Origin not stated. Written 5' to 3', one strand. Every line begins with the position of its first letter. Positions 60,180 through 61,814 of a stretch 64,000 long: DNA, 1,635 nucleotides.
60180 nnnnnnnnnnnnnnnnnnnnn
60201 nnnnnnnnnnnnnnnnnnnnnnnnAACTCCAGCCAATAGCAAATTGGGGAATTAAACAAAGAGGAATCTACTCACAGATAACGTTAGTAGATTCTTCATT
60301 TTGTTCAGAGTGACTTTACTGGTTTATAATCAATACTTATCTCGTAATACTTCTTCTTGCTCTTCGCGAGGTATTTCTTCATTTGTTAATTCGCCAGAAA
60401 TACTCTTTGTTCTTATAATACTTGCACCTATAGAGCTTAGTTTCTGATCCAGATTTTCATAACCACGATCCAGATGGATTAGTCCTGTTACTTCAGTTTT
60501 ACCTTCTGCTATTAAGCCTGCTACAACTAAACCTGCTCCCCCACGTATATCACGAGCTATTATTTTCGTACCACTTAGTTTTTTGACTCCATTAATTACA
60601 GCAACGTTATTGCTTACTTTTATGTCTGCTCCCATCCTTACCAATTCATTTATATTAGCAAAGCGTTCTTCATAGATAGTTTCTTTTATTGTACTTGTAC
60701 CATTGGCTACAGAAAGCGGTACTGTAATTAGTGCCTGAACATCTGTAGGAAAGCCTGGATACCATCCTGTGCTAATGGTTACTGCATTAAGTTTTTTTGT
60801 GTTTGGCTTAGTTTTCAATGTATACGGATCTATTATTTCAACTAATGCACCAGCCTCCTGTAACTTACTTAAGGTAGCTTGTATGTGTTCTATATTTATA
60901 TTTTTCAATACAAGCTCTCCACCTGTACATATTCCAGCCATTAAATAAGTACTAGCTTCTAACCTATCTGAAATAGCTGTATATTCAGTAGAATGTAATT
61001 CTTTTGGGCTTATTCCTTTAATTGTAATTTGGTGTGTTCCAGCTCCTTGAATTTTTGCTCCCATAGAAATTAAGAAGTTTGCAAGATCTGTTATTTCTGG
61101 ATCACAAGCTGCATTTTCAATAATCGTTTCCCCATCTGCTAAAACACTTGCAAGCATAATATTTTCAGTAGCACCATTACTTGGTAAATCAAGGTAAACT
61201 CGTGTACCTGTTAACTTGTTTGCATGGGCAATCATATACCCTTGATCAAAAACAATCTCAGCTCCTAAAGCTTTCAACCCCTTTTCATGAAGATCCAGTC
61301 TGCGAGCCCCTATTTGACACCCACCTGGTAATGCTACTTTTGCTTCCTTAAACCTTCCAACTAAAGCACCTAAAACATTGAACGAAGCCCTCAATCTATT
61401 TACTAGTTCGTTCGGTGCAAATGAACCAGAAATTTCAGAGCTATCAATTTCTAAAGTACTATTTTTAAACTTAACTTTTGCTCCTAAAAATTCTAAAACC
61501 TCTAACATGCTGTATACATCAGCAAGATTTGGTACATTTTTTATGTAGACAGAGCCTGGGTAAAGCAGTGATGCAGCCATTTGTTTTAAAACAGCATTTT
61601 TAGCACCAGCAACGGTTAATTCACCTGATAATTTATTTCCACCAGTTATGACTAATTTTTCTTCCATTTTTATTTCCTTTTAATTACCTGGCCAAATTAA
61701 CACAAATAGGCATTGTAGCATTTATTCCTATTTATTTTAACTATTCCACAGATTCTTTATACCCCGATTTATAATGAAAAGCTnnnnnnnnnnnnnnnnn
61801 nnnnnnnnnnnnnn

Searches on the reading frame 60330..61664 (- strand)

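Call 19: search_protein_families(library=ncbifam, proteins=[window:60330-61664:-], max_evalue=0.00001)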
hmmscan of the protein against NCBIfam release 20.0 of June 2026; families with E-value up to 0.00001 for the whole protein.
window:60330-61664:- (444 aa): 5 families
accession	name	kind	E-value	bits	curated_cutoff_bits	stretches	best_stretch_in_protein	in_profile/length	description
NF006873.0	PRK09369.1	subfamily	1.7e-156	521.1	297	1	2-419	2-417/419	UDP-N-acetylglucosamine 1-carboxyvinyltransferase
TIGR01072.1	murA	equivalog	3.4e-154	513.6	392.7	1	2-417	2-415/416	UDP-N-acetylglucosamine 1-carboxyvinyltransferase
NF009470.0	PRK12830.1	equivalog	2e-142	474.8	552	1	2-420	2-416/417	UDP-N-acetylglucosamine 1-carboxyvinyltransferase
TIGR01356.1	aroA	equivalog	1.2e-19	70.4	287.25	1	14-400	1-400/415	3-phosphoshikimate 1-carboxyvinyltransferase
NF011381.1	PRK14806.1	equivalog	3.9e-11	41.9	902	1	4-416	304-730/733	bifunctional prephenate dehydrogenase/3-phosphoshikimate 1-carboxyvinyltransferase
